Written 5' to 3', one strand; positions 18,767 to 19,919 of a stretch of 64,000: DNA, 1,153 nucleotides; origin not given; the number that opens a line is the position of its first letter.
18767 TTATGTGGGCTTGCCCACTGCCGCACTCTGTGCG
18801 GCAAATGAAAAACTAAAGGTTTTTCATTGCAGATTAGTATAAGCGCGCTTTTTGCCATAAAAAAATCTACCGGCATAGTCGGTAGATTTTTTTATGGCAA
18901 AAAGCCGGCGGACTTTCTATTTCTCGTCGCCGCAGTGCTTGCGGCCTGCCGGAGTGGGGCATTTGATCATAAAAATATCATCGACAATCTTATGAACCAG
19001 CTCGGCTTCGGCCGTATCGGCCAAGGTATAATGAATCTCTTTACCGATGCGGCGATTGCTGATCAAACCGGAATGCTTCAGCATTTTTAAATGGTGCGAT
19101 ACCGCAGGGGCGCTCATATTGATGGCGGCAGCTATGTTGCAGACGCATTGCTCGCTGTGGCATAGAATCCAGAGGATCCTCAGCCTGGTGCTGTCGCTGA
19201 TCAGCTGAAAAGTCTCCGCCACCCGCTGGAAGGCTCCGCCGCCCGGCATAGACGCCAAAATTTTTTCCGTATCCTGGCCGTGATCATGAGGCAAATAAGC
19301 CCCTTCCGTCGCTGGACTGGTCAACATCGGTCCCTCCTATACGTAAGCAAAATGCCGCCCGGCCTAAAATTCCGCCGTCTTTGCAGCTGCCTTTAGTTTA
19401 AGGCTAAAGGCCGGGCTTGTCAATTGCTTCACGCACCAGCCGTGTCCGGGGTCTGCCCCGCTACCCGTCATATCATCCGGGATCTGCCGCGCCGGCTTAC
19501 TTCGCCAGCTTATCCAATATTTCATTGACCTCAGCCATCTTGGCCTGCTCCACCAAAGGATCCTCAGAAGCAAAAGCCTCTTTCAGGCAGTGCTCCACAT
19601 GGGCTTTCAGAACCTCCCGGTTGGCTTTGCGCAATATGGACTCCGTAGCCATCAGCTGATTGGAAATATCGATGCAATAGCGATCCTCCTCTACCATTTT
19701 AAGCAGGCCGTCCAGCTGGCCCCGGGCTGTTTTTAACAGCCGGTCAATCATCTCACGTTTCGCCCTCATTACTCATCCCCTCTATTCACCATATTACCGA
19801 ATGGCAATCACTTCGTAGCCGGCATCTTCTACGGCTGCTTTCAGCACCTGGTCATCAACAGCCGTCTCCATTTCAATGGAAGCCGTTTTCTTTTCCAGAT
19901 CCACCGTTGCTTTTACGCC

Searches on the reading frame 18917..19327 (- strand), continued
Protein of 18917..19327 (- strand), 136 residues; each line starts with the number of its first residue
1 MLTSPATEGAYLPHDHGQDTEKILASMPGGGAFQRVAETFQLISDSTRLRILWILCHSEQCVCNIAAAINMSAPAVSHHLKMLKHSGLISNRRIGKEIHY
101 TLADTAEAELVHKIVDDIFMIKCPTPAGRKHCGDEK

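Call 31: search_protein_families(library=ncbifam, proteins=[window:18917-19327:-])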
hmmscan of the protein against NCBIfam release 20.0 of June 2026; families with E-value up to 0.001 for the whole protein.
window:18917-19327:- (136 aa): 9 families
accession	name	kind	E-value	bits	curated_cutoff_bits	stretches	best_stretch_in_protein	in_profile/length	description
NF033788.1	HTH_metalloreg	subfamily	1.7e-25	88.6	55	1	36-110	1-76/77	metalloregulator ArsR/SmtB family transcription factor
NF033789.1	repress_SdpR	subfamily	3.8e-17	62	100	1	39-114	1-76/79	autorepressor SdpR family transcription factor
NF007528.0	PRK10141.1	subfamily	3.1e-16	59.3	97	1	38-108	8-79/117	metalloregulator ArsR/SmtB family transcription factor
NF045707.1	Dbac_1936_reg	equivalog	1.2e-13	50.8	115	1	35-113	6-84/99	ArsR/SmtB-type metalloregulator TsoR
NF040642.1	sulf_sens_BigR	equivalog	2.3e-11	43.6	155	1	35-119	9-92/95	sulfite-sensing transcriptional repressor BigR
NF047906.1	CdPbTransRegCmtR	equivalog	9.6e-11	41.5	150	1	41-121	16-96/104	Cd(II)/Pb(II)-sensing metalloregulatory transcriptional regulator CmtR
NF041413.1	ArsR_Rv2640c_fam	equivalog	1.1e-10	41.9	155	1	36-108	32-107/118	Rv2640c family ArsR-like transcriptional regulator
NF053755.1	MsvR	equivalog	2.3e-05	24.2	220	1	38-92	5-59/236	transcriptional factor MsvR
NF053602.1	Phr_regulator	exception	7.7e-05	22.3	320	1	41-92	7-58/191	heat shock transcription regulator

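Call 32: search_solved_structures(query=window:18917-19327:-, show_alignments=3)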
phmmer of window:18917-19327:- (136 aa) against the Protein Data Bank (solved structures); distinct sequences matched with E-value up to 0.001: 29.
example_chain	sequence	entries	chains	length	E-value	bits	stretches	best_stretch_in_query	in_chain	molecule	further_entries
9t6t_A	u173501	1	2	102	1.1e-13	54.7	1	32-114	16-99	Lmo1102 protein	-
9t6r_A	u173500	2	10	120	1.1e-13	54.6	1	32-119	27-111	Lmo1102 protein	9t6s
1r1t_A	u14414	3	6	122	1.5e-13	54.2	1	32-116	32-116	Transcriptional repressor smtB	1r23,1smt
1r22_A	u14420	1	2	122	4e-12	49.6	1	32-114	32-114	Transcriptional repressor smtB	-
8qkf_A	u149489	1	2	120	2.8e-11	46.9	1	14-118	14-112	ArsR family transcriptional regulator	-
2lkp_A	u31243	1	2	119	1.2e-10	44.9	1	31-114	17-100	HTH-type transcriptional regulator NmtR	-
4ggg_A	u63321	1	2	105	2.9e-10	43.6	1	32-112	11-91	Repressor protein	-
1r1u_A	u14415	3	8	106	2.9e-10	43.6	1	32-112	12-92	repressor protein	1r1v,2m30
2kjb_A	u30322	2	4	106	2.9e-10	43.6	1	32-112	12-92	CzrA protein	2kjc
6cdb_A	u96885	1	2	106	2.9e-10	43.6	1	32-112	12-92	ArsR family transcriptional regulator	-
6cda_A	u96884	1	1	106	7.8e-10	42.2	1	32-112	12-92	ArsR family transcriptional regulator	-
1u2w_A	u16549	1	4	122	2.2e-09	40.7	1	35-106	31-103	Cadmium efflux system accessory protein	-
3f72_A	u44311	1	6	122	4.4e-09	39.8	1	35-108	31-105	Cadmium efflux system accessory protein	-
7p6f_AAA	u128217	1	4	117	8.9e-09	38.8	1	36-113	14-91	Transcriptional regulator SrnR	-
6uvu_A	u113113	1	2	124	2.7e-08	37.2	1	35-107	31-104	ArsR family transcriptional regulator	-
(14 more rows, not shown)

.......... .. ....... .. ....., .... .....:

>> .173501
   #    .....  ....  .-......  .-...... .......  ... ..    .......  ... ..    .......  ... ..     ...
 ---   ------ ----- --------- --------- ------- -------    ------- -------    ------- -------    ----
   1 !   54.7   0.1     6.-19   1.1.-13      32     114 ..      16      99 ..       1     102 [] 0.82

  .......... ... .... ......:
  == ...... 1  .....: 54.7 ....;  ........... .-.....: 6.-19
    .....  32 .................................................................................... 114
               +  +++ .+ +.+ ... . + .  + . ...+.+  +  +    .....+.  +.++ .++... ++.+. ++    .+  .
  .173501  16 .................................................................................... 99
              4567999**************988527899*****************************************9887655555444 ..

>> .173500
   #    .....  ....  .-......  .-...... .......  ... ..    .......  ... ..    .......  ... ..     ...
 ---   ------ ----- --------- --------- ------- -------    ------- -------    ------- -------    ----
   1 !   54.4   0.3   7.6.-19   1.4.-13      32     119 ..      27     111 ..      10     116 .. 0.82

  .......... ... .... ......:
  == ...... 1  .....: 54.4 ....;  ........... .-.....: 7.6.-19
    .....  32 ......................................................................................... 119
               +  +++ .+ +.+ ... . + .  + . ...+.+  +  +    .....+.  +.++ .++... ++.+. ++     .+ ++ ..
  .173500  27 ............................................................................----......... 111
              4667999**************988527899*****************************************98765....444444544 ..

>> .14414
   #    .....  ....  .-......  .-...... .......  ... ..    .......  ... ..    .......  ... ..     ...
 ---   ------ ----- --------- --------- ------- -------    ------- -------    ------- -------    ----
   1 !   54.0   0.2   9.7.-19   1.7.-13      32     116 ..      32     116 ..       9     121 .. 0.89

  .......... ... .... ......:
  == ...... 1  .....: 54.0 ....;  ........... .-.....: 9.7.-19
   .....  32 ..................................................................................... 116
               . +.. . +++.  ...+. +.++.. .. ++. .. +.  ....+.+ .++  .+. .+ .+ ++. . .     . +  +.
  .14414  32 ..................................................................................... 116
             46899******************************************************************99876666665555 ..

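Call 38: find_encoding_contigs(protein=P0058, flank=6000, max_places=5)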
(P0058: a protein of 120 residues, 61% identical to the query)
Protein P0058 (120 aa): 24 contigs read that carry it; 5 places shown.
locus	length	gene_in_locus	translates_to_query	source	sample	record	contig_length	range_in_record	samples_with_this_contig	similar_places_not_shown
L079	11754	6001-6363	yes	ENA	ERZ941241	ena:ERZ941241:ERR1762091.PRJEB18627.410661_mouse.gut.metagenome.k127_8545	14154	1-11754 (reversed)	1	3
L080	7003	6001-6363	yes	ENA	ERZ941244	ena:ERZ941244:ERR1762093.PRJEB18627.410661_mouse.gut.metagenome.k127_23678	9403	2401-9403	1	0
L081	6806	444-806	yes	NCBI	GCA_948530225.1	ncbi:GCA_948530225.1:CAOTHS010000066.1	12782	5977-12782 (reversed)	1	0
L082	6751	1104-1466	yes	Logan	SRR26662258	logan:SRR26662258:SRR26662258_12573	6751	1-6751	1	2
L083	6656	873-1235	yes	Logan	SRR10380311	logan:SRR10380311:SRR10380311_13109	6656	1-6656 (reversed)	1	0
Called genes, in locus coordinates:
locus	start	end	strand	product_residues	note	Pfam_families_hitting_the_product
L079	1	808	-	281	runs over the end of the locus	-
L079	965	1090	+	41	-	-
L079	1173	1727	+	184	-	PF04542:Sigma70_r2, PF08281:Sigma70_r4_2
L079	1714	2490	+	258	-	-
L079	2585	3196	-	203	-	-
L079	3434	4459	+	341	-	PF04055:Radical_SAM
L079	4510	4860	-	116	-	PF01638:HxlR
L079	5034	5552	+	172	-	PF00881:Nitroreductase, PF14512:TM1586_NiRdase (faint), PF00881:Nitroreductase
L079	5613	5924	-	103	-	PF12840:HTH_20 (weak), PF01022:HTH_5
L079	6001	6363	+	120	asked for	PF12840:HTH_20, PF01022:HTH_5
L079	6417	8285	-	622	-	PF00122:E1-E2_ATPase, PF00702:Hydrolase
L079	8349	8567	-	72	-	PF00403:HMA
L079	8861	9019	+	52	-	-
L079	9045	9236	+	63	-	-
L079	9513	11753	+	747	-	?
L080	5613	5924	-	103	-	PF12840:HTH_20 (weak), PF01022:HTH_5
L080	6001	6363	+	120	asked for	PF12840:HTH_20, PF01022:HTH_5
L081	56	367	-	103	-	PF12840:HTH_20 (weak), PF01022:HTH_5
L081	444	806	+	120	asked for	PF12840:HTH_20, PF01022:HTH_5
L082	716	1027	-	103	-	PF12840:HTH_20 (weak), PF01022:HTH_5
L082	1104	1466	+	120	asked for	PF12840:HTH_20, PF01022:HTH_5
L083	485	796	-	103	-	PF12840:HTH_20 (weak), PF01022:HTH_5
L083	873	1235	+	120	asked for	PF12840:HTH_20, PF01022:HTH_5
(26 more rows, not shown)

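Call 39: find_encoding_contigs(protein=P0052, flank=6000, max_places=5)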
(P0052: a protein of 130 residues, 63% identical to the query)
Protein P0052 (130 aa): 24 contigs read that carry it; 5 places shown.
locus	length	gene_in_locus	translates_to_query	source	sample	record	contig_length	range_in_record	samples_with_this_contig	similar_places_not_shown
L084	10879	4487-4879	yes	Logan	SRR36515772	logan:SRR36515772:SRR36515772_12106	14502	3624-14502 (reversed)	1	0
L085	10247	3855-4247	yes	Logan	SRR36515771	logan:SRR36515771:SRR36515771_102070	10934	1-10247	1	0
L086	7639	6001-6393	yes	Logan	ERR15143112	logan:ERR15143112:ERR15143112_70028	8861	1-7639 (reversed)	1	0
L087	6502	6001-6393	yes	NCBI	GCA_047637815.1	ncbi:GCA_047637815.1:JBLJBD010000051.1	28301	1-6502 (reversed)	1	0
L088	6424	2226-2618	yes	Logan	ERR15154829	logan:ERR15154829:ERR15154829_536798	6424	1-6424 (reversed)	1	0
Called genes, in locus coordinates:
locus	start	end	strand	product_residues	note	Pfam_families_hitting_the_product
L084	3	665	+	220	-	?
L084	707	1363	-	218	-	PF02254:TrkA_N, PF13241:NAD_binding_7 (weak), PF02080:TrkA_C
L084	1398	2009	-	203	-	PF02254:TrkA_N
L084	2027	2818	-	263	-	PF07155:ECF-ribofla_trS, PF12822:ECF_trnsprt (weak)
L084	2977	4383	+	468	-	PF00392:GntR, PF00155:Aminotran_1_2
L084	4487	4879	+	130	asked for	PF01022:HTH_5, PF12840:HTH_20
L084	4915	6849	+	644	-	PF00122:E1-E2_ATPase, PF00702:Hydrolase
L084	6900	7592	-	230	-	PF00899:ThiF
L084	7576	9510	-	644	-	PF03453:MoeA_N, PF00994:MoCF_biosynth, PF03454:MoeA_C, PF12727:PBP_like, PF12974:Phosphonate-bd, PF13531:SBP_bac_11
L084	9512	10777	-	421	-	PF03453:MoeA_N, PF00994:MoCF_biosynth, PF03454:MoeA_C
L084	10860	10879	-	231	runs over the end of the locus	PF02463:SMC_N (faint), PF00005:ABC_tran, PF13304:AAA_21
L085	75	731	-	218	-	PF02254:TrkA_N, PF13241:NAD_binding_7 (weak), PF02080:TrkA_C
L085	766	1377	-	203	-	PF02254:TrkA_N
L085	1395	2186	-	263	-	PF07155:ECF-ribofla_trS, PF12822:ECF_trnsprt (weak)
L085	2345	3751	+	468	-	PF00392:GntR, PF00155:Aminotran_1_2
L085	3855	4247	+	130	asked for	PF01022:HTH_5, PF12840:HTH_20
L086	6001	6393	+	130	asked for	PF01022:HTH_5, PF12840:HTH_20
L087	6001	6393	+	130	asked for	PF01022:HTH_5, PF12840:HTH_20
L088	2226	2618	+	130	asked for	PF01022:HTH_5, PF12840:HTH_20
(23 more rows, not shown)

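Call 59: find_encoding_contigs(protein=P0063, flank=8000, max_places=4)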
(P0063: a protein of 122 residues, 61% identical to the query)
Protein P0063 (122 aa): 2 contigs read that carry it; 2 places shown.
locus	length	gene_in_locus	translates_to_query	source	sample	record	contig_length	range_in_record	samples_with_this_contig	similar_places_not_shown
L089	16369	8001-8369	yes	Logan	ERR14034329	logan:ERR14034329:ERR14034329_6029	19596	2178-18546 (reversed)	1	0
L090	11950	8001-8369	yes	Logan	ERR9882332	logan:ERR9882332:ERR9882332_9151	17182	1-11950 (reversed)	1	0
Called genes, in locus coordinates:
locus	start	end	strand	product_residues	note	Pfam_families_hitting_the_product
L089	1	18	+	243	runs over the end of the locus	PF12679:ABC2_membrane_2 (weak), PF12730:ABC2_membrane_4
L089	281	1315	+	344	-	PF12730:ABC2_membrane_4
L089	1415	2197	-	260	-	PF02463:SMC_N (faint), PF00005:ABC_tran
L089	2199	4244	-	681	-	PF07242:DUF1430 (weak)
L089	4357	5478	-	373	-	PF00512:HisKA, PF02518:HATPase_c, PF13581:HATPase_c_2 (faint)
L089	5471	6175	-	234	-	PF00072:Response_reg, PF00486:Trans_reg_C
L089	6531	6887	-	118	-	PF01638:HxlR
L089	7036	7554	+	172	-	PF14512:TM1586_NiRdase (faint), PF00881:Nitroreductase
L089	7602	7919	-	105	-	PF12840:HTH_20 (weak), PF01022:HTH_5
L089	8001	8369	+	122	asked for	PF01022:HTH_5, PF12840:HTH_20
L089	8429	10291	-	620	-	PF00122:E1-E2_ATPase, PF00702:Hydrolase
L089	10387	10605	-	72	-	PF00403:HMA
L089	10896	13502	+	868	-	PF00403:HMA, PF00122:E1-E2_ATPase, PF00702:Hydrolase, PF08282:Hydrolase_3 (faint), PF00403:HMA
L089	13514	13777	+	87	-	PF02583:Trns_repr_metal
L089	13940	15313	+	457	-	PF01554:MatE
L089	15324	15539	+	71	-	PF04023:FeoA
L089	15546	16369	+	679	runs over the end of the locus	PF01926:MMR_HSR1, PF02421:FeoB_N, PF17910:FeoB_Cyto, PF07670:Gate, PF07664:FeoB_C, PF07670:Gate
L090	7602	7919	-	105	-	PF12840:HTH_20 (weak), PF01022:HTH_5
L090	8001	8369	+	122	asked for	PF01022:HTH_5, PF12840:HTH_20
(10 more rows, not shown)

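Call 60: find_encoding_contigs(protein=P0074, flank=8000, max_places=3)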
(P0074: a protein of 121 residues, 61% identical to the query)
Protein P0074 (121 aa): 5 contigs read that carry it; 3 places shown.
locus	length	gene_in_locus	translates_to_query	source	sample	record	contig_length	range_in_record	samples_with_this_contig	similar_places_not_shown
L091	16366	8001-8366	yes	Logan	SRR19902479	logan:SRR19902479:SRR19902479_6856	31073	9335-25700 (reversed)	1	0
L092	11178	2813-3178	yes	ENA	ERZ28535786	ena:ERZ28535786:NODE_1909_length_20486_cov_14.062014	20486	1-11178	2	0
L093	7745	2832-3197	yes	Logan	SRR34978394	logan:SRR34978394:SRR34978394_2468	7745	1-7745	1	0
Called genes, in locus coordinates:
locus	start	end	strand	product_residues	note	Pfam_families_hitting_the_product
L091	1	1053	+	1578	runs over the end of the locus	PF08401:ArdcN, PF14191:YodL, PF12960:DUF3849, PF18832:LPD18, PF18830:LPD16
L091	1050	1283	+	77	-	PF14203:TTRAP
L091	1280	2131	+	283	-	PF14191:YodL, PF18832:LPD18, PF14195:DUF4316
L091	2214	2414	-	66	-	PF13443:HTH_26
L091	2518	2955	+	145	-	-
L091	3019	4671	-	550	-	PF03432:Relaxase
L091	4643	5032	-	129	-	PF21983:NikA-like, PF05713:MobC (weak)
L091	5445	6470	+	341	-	PF04055:Radical_SAM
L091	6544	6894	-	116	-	PF01638:HxlR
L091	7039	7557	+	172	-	PF14512:TM1586_NiRdase (weak), PF00881:Nitroreductase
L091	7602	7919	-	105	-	PF01022:HTH_5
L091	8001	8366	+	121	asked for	PF12840:HTH_20 (weak), PF01022:HTH_5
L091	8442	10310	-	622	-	PF00122:E1-E2_ATPase, PF00702:Hydrolase, PF08282:Hydrolase_3 (faint)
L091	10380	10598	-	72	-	PF00403:HMA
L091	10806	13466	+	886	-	PF00403:HMA, PF00122:E1-E2_ATPase, PF00702:Hydrolase, PF00403:HMA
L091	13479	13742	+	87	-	PF02583:Trns_repr_metal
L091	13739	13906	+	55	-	-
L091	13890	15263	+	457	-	PF01554:MatE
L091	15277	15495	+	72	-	PF04023:FeoA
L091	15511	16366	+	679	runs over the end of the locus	PF01926:MMR_HSR1, PF02421:FeoB_N, PF09439:SRPRB (faint), PF17910:FeoB_Cyto, PF07670:Gate, PF07664:FeoB_C, PF07670:Gate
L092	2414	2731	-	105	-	PF01022:HTH_5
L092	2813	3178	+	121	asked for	PF12840:HTH_20 (weak), PF01022:HTH_5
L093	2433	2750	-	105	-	PF01022:HTH_5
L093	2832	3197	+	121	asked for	PF12840:HTH_20 (weak), PF01022:HTH_5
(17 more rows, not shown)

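Call 62: predict_structure(alignment_id=A1)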
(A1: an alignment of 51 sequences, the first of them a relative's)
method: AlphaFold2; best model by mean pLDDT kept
length: 136 residues; sequences in the alignment: 51
mean_pLDDT: 86.7   pTM: 0.74
mean pLDDT of the five models: 86.7, 86.5, 85.5, 84.5, 80.1
residues with pLDDT >= 90: 86; 70-90: 29; 50-70: 16; < 50: 5
segments of 3 or more residues with pLDDT < 50: 131-134
pLDDT, mean of each block of 10 residues (from residue 1): 59 78 88 89 94 96 98 98 96 97 94 92 70 47
secondary structure, 60 per line:
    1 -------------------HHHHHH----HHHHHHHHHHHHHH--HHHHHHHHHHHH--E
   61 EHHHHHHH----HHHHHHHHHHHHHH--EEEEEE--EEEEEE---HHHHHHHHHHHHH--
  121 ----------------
elements in order: H20-25 H30-43 H46-57 H62-68 H73-86 E89-94 E97-102 H106-118

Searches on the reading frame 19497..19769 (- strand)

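Call 6: search_protein_families(library=pfam, proteins=[window:19497-19769:-])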
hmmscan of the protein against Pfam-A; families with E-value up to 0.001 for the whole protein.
window:19497-19769:- (90 aa): 1 family
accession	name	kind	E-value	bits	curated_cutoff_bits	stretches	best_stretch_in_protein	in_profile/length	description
PF02583.22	Trns_repr_metal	-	3.7e-23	82.2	22.8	1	6-87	4-78/78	Metal-sensitive transcriptional repressor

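Call 31: search_protein_families(library=ncbifam, proteins=[window:19497-19769:-])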
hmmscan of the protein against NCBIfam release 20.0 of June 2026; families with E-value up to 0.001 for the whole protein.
window:19497-19769:- (90 aa): 4 families
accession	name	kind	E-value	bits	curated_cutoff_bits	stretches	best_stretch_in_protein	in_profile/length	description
NF052430.1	repress_RicR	exception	6.1e-15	55.6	175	1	4-87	7-89/93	copper-sensing transcriptional repressor RicR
NF011613.0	PRK15039.1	equivalog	4.5e-05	24.1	138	1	2-64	6-68/90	Ni(II)/Co(II)-binding transcriptional repressor RcnR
NF008464.0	PRK11352.1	equivalog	0.00015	22.1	133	1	4-76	8-75/91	formaldehyde-responsive transcriptional repressor FrmR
NF010408.0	PRK13834.1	subfamily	0.00034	20.2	292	1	15-67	89-141/207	acyl-homoserine-lactone synthase TraI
